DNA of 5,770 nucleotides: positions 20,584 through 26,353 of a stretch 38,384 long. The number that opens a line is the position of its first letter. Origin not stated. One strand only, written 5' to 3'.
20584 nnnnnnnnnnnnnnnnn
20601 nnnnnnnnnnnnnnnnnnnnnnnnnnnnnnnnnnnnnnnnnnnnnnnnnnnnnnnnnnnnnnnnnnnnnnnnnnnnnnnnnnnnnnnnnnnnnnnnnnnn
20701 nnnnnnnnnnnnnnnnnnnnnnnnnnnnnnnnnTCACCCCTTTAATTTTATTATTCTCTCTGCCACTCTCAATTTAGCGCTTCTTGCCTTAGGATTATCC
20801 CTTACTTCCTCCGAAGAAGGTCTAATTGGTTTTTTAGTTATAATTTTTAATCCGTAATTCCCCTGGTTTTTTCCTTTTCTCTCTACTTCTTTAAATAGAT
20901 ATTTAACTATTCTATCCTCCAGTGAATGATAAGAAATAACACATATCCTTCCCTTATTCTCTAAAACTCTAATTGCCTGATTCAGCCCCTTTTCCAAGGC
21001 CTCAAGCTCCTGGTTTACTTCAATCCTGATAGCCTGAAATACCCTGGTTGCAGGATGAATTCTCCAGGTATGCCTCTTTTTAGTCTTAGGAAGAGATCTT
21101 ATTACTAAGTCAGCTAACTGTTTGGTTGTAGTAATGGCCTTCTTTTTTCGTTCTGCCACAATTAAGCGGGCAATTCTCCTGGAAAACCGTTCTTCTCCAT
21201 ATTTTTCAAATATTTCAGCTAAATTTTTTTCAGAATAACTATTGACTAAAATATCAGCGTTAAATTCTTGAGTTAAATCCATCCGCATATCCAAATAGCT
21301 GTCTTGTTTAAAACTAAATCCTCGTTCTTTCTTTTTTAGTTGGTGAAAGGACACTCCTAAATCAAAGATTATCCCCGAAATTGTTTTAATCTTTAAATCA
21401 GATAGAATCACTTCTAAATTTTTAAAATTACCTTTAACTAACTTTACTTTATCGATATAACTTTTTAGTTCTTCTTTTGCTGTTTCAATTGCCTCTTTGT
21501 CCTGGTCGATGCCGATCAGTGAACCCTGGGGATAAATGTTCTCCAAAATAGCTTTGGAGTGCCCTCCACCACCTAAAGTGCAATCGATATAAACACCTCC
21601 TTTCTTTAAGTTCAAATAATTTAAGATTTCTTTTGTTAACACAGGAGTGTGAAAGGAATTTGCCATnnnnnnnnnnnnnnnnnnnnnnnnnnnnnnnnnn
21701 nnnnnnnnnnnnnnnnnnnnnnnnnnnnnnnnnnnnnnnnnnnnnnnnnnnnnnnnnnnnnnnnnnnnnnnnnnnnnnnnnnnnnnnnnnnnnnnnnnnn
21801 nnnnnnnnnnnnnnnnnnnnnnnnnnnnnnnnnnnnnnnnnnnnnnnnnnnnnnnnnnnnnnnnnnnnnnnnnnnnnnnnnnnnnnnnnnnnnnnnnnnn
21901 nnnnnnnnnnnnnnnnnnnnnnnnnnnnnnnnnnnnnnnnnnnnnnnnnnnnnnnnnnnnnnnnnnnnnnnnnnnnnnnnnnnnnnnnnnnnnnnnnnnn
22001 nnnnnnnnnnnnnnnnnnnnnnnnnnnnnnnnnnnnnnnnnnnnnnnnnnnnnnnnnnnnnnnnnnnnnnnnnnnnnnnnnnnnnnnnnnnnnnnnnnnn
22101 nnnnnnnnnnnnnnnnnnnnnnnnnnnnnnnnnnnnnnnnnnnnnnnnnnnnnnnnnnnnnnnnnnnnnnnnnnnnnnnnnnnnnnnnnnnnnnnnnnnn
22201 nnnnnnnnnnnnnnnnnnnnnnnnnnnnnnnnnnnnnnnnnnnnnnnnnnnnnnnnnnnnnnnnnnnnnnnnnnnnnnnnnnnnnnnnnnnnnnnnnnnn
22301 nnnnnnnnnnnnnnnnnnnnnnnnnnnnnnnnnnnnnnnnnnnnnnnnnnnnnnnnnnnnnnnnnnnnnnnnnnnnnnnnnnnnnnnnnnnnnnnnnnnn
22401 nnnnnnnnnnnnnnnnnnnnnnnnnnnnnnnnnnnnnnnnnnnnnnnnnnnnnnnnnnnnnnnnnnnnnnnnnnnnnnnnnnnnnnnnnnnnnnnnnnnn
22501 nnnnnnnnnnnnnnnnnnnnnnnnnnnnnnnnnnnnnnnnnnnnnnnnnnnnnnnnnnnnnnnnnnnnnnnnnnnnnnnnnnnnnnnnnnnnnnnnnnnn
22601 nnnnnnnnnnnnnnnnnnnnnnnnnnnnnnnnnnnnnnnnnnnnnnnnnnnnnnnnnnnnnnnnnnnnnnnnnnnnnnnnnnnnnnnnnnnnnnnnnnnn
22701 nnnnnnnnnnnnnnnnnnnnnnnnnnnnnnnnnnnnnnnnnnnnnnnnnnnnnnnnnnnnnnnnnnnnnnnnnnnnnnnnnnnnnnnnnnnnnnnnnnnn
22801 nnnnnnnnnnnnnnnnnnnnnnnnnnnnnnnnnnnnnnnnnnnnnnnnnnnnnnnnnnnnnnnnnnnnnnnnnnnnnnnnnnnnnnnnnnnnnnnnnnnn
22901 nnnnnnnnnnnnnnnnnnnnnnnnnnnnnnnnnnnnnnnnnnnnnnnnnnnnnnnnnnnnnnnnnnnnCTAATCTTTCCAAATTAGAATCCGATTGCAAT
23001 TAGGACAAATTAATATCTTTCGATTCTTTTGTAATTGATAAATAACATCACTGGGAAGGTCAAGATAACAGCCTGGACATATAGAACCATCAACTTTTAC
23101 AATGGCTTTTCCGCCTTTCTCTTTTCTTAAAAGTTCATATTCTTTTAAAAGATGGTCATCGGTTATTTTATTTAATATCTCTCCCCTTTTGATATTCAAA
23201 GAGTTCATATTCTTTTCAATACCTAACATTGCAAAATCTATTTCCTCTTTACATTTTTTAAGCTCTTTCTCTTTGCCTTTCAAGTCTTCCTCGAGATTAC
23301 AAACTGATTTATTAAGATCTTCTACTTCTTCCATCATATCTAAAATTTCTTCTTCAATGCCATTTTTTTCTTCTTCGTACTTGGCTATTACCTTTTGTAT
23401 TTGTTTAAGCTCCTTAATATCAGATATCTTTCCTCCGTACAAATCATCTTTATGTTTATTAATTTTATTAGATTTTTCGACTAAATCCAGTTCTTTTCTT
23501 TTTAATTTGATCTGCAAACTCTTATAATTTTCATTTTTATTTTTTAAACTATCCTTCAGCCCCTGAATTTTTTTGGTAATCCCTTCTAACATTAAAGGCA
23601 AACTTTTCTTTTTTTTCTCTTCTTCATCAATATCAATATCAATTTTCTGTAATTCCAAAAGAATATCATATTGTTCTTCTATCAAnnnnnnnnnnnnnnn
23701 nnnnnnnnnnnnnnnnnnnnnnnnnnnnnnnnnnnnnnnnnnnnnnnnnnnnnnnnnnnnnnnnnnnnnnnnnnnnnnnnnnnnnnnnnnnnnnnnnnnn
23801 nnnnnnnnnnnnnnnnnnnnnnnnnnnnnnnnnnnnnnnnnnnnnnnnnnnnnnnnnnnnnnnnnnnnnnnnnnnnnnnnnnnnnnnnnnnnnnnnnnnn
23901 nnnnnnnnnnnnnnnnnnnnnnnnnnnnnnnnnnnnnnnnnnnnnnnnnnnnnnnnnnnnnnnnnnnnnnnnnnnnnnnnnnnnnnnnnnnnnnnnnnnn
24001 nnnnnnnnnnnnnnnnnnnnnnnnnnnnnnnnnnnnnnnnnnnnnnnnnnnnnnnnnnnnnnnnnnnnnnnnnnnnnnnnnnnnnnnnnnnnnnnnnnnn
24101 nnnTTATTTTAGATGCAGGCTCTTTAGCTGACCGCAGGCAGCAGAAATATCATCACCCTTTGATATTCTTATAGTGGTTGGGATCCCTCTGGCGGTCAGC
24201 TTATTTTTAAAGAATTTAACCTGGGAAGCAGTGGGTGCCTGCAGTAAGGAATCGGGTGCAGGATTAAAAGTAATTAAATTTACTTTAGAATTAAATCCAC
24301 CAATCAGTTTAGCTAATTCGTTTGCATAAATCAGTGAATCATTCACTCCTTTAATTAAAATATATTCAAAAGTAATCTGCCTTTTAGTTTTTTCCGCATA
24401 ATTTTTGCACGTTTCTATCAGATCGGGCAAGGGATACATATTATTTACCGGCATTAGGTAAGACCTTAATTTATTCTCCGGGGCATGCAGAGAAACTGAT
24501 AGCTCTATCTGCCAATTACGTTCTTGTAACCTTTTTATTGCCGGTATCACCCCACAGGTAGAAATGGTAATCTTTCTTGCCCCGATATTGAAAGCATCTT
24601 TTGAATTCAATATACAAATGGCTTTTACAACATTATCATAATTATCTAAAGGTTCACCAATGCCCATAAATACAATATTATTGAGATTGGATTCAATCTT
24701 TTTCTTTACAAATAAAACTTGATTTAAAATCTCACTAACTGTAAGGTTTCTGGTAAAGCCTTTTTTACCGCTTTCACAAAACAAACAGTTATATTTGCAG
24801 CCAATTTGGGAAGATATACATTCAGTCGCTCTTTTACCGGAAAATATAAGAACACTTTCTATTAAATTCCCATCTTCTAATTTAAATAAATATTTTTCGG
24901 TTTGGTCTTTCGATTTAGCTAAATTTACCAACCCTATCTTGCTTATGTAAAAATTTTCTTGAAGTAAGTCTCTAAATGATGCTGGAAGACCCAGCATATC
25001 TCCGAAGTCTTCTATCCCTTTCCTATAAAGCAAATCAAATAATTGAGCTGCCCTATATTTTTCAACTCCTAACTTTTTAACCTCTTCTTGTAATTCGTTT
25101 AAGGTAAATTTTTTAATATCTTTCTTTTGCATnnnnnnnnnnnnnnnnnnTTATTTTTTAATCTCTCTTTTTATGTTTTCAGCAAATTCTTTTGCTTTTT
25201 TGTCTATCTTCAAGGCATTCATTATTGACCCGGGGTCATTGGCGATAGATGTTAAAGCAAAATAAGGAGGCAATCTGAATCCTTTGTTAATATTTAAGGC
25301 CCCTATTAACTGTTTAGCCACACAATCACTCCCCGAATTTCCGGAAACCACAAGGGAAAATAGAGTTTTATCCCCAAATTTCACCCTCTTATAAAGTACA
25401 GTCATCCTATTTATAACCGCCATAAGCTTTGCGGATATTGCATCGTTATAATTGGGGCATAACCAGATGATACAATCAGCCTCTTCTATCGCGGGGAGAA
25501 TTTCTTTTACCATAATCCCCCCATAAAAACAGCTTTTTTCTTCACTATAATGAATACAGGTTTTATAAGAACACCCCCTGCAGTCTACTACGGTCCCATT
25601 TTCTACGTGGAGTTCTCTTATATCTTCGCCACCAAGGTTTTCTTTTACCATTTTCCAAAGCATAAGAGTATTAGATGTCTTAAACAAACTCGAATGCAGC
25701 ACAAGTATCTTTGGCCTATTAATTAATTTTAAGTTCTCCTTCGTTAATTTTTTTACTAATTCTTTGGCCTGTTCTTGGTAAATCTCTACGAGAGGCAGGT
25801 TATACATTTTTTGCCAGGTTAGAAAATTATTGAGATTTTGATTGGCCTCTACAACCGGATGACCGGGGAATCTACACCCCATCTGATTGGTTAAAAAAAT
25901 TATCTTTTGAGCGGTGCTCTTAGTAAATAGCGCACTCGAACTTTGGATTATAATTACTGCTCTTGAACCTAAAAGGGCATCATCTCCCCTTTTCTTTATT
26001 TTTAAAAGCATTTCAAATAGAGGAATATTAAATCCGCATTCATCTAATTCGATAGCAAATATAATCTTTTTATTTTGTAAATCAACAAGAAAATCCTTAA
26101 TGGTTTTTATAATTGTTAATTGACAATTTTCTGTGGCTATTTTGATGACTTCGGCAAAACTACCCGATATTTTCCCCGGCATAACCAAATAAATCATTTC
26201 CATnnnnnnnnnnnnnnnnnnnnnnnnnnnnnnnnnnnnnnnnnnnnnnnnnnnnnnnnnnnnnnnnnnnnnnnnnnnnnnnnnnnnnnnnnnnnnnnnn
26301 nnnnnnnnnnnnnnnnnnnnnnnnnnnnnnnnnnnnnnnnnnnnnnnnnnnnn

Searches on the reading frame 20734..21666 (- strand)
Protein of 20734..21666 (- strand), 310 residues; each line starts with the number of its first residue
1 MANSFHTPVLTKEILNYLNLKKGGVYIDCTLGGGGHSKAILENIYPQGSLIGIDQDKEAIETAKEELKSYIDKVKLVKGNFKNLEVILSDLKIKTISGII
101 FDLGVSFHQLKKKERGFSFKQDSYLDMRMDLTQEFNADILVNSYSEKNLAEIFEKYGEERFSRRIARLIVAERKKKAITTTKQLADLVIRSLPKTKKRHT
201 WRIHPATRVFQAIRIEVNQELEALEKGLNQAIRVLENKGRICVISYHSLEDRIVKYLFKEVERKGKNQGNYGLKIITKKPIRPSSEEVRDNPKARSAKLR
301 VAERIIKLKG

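Call 7: search_protein_families(library=pfam, proteins=[window:20734-21666:-], max_evalue=0.001)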
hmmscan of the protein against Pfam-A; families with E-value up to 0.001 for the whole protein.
window:20734-21666:- (310 aa): 6 families
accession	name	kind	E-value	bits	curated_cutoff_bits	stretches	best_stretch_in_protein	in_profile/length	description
PF01795.25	Methyltransf_5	-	2.6e-119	398.7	27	1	4-305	2-309/309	MraW methylase family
PF13847.12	Methyltransf_31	-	5.7e-11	42.7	27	1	21-96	2-78/145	Methyltransferase domain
PF13649.12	Methyltransf_25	-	6.7e-05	23.9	27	1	28-86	3-60/97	Methyltransferase domain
PF06962.18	rRNA_methylase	-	0.00026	21.4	22.7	0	51-104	2-53/137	Putative rRNA methylase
PF08704.16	GCD14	-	0.00039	20.6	26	0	14-69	32-87/247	tRNA methyltransferase complex GCD14 subunit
PF01209.24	Ubie_methyltran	-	0.00072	19.4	20.1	0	14-97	39-123/233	ubiE/COQ5 methyltransferase family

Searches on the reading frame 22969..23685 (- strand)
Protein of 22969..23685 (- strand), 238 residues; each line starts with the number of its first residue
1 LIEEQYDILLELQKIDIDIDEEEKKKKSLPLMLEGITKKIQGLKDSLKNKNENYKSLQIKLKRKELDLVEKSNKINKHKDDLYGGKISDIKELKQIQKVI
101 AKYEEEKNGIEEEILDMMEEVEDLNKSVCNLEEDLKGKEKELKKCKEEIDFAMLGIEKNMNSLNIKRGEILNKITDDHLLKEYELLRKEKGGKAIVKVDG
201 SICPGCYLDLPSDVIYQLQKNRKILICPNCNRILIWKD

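Call 7: search_protein_families(library=pfam, proteins=[window:22969-23685:-], max_evalue=0.001)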
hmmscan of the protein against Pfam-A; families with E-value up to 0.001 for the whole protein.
window:22969-23685:- (238 aa): 2 families
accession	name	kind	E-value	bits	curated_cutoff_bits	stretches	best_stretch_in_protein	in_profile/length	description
PF24481.2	CT398_CC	-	1.2e-15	58.3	27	1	12-191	1-180/180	CT398-like coiled coil hairpin domain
PF02591.20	Zn_ribbon_9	-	1.4e-08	35.2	29.1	1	203-234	2-33/33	C4-type zinc ribbon domain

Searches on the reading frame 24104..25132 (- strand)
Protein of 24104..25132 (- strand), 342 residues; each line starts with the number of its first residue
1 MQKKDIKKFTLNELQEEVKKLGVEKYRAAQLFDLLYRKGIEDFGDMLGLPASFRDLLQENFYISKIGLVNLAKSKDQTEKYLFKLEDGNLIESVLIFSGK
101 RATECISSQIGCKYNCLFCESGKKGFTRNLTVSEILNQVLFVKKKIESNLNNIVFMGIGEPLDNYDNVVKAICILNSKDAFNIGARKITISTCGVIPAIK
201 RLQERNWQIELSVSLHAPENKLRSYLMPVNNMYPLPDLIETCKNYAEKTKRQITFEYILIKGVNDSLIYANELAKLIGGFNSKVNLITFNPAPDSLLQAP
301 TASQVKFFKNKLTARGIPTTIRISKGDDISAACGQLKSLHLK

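Call 7: search_protein_families(library=pfam, proteins=[window:24104-25132:-], max_evalue=0.001)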
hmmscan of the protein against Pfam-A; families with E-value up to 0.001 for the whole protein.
window:24104-25132:- (342 aa): 2 families
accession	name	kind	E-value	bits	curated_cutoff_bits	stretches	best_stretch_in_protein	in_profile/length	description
PF04055.27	Radical_SAM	-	2.6e-17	64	29.5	1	107-266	2-157/166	Radical SAM superfamily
PF21016.3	RlmN_N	-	1e-07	32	24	1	6-63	3-60/60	Ribosomal RNA large subunit methyltransferase N-terminal domain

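Call 25: search_protein_families(library=ncbifam, proteins=[window:24107-25132:-], max_evalue=0.01)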
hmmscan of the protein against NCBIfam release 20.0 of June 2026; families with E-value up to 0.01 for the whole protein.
window:24107-25132:- (342 aa): 13 families
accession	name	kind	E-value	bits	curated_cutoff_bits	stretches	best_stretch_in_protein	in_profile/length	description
TIGR00048.1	rRNA_mod_RlmN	equivalog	6.6e-118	393.7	290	1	3-338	6-344/355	dual-specificity RNA methyltransferase RlmN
NF011031.0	PRK14461.1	equivalog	4.9e-89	298.9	601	1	2-338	6-363/372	ribosomal RNA large subunit methyltransferase N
NF008396.0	PRK11194.1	equivalog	3.1e-80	269.8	633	1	5-337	14-354/379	dual-specificity RNA methyltransferase RlmN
NF000424.4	CfrAB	exception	1.4e-79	268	530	1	13-337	6-337/338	Cfr family 23S rRNA (adenine(2503)-C(8))-methyltransferase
NF011024.0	PRK14453.1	equivalog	4.1e-76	256.5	468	1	12-337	9-341/348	23S rRNA (adenine(2503)-C(8))-methyltransferase Cfr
TIGR04432.1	rSAM_Cfr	equivalog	3.7e-75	253.3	550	1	12-337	7-339/341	Cfr family 23S rRNA (adenine(2503)-C(8))-methyltransferase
NF011040.0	PRK14470.1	equivalog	6.8e-63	213.2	441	1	7-338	2-333/338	ribosomal RNA large subunit methyltransferase N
NF011034.0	PRK14464.1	equivalog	9.7e-56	189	422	1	73-338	70-328/348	RNA methyltransferase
TIGR04100.1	rSAM_pair_X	hypoth_equivalog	2.4e-05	24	262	1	126-254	41-162/197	TIGR04100 family radical SAM protein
TIGR04317.1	W_rSAM_matur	equivalog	0.00019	20.7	380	1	111-275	13-172/349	tungsten cofactor oxidoreductase radical SAM maturase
TIGR02493.1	PFLA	equivalog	0.0022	17.4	231.75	1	111-287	24-195/235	pyruvate formate-lyase-activating protein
TIGR04038.1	tatD_link_rSAM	subfamily_domain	0.0031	17.3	129.7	1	112-222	18-129/192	TatD family nuclease-associated radical SAM protein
TIGR04084.1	rSAM_AF0577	subfamily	0.0098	14.9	225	0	112-208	7-90/347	TIGR04084 family radical SAM/SPASM domain-containing protein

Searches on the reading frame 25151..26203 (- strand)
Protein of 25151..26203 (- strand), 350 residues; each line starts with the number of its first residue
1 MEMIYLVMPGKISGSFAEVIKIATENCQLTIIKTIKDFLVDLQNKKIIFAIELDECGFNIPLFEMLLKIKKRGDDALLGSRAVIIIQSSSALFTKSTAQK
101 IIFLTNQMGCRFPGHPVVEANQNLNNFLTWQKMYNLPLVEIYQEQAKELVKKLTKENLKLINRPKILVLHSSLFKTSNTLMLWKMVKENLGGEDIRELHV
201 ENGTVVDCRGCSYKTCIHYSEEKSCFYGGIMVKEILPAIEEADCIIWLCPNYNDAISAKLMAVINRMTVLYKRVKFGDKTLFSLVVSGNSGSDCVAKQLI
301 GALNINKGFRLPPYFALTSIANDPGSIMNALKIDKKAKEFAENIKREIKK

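Call 7: search_protein_families(library=pfam, proteins=[window:25151-26203:-], max_evalue=0.001)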
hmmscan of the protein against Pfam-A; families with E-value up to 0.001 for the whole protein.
window:25151-26203:- (350 aa): 1 family
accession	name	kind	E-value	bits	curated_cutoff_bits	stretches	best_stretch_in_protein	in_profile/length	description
PF03358.20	FMN_red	-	1.6e-19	70.4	24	1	164-318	1-148/152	NADPH-dependent FMN reductase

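Call 25: search_protein_families(library=ncbifam, proteins=[window:25154-26203:-], max_evalue=0.01)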
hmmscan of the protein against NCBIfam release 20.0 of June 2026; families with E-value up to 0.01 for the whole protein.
window:25154-26203:- (350 aa): 0 families

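Call 45: search_solved_structures(query=window:25154-26203:-, max_evalue=1)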
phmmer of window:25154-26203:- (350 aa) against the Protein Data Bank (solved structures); distinct sequences matched with E-value up to 1: 1.
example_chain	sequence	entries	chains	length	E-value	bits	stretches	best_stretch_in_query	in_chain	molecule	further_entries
5nbq_G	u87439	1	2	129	0.47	12.5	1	197-246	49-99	Outer surface protein E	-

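Call 80: search_protein_families(library=padloc, proteins=[window:25154-26203:-], max_evalue=0.01)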
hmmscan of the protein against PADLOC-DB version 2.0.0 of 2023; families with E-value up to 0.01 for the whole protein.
window:25154-26203:- (350 aa): 0 families
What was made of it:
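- None of the three proteins hits PADLOC-DB (call 80).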

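Call 87: search_solved_structures(query=A11, max_evalue=0.1, show_alignments=2)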
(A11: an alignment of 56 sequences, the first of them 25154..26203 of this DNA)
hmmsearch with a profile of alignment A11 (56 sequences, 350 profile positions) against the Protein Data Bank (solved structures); distinct sequences matched with E-value up to 0.1: 0.
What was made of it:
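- Closest known: Iron-sulfur flavoprotein Isf and L-2-hydroxyacid dehydrogenases of the LDH/MDH family. Different: No solved structure matches the flavoprotein by sequence (calls 45, 87).
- Tried and rejected: PDB profile search with the flavoprotein partner (call 87).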
